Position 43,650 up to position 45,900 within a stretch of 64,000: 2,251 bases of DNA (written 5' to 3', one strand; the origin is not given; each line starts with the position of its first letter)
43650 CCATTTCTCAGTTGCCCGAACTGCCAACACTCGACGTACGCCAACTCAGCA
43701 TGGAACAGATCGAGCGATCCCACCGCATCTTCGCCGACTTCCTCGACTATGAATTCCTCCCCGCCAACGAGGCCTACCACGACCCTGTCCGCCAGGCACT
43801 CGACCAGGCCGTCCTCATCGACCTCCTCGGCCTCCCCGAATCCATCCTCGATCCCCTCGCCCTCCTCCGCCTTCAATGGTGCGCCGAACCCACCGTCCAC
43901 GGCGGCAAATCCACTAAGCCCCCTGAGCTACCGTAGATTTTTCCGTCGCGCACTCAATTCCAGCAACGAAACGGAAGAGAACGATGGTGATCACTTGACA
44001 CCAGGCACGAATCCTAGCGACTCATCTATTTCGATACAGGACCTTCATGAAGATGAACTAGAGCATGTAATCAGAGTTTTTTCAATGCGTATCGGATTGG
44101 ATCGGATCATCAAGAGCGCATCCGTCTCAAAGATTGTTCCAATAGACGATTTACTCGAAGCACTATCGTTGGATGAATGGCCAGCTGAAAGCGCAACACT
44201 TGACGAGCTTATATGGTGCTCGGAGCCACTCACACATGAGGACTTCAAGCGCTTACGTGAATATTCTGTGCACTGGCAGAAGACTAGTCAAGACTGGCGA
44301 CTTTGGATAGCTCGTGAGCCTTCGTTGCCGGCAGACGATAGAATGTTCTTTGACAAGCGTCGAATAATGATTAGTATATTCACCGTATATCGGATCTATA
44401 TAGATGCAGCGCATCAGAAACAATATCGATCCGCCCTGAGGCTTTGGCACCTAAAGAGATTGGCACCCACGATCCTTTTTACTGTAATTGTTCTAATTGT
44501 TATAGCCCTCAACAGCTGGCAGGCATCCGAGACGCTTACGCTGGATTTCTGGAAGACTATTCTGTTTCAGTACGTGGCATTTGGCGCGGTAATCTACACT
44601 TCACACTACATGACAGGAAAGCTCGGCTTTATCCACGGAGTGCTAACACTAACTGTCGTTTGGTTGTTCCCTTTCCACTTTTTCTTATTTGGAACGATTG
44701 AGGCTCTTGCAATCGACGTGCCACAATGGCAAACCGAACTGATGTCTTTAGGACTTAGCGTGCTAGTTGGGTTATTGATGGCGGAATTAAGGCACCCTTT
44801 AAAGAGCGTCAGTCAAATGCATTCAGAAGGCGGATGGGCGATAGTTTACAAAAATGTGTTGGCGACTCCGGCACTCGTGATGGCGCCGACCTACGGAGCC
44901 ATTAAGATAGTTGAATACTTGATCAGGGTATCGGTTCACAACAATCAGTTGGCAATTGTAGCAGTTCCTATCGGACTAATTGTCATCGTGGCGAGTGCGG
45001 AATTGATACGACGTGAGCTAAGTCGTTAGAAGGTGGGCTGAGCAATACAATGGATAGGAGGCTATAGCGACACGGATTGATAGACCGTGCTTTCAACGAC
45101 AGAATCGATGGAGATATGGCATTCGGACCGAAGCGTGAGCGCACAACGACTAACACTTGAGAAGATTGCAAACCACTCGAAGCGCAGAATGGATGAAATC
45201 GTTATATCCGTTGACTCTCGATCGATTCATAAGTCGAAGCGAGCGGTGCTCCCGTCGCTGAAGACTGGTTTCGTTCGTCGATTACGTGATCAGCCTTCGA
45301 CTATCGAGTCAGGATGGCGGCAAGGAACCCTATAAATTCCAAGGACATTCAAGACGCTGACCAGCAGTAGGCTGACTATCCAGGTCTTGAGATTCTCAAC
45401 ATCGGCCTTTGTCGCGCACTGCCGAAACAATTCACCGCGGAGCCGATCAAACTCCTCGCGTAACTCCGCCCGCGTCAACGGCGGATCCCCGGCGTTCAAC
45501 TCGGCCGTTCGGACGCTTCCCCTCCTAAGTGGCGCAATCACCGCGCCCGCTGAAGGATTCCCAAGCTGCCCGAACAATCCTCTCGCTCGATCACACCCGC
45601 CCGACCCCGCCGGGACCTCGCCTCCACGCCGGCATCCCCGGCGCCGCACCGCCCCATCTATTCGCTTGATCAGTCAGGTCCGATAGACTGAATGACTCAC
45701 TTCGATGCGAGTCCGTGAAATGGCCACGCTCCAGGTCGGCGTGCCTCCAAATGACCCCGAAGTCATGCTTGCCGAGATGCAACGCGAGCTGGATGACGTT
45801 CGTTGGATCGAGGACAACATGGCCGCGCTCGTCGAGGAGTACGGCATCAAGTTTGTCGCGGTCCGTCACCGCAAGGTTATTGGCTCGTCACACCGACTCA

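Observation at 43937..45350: Abrupt AT-rich (about 45-48% GC) 1.4-kb insert starting at the MTase stop codon and encoding a 5-TM membrane protein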

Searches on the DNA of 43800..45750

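Call 73: search_rna_families(source=window, start=43800, end=45750, threshold=evalue, max_evalue=1)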
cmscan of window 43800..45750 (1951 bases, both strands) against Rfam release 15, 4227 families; matches with E-value up to 1: 0.
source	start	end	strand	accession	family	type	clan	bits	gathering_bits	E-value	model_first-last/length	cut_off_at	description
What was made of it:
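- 45030..45336 (.): AT-rich, fast-evolving non-coding tail of the insert. It includes the spurious ORF 45087-45335. Rfam finds nothing (call 73).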
